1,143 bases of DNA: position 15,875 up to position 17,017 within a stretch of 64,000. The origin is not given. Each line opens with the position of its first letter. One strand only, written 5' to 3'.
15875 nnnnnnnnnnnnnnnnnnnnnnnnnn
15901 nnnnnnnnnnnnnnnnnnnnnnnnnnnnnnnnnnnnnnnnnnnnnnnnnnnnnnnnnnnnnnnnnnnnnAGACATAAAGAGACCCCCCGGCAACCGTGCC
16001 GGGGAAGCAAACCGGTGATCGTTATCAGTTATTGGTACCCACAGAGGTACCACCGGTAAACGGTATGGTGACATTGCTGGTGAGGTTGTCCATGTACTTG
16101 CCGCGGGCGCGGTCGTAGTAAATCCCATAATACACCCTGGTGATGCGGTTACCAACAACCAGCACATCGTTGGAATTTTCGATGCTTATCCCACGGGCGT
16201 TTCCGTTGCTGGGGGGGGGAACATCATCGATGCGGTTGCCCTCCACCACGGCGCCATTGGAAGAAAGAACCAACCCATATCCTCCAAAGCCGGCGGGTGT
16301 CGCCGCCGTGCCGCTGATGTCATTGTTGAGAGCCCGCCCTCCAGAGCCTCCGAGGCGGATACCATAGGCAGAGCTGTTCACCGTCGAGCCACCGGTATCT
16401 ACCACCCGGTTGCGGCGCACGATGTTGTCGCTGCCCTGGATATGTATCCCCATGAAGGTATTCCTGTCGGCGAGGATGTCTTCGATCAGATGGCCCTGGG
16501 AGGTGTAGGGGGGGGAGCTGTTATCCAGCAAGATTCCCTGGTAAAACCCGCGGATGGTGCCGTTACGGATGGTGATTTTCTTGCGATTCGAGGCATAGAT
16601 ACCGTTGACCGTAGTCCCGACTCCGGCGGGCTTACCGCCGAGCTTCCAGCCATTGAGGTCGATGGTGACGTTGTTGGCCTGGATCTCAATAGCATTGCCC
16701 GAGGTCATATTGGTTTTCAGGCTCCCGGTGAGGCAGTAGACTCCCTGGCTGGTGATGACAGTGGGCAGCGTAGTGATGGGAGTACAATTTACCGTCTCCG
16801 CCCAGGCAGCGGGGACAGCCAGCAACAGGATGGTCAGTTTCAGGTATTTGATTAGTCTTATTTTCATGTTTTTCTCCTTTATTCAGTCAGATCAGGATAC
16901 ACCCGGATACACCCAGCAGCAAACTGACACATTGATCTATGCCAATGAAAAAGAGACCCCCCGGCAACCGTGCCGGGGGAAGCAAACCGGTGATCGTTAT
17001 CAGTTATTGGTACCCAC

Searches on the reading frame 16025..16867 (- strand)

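Call 59: search_protein_families(library=pfam, proteins=[window:16025-16867:-], max_evalue=0.00001)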
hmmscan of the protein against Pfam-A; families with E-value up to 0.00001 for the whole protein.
window:16025-16867:- (280 aa): 2 families
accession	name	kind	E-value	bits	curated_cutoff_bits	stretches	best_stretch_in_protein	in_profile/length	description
PF05048.19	NosD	-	3.7e-12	46.6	23.6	1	86-254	15-159/212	Periplasmic copper-binding protein (NosD)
PF13229.12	Beta_helix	-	6.9e-12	45.7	25.9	1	161-264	16-101/158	Right handed beta helix region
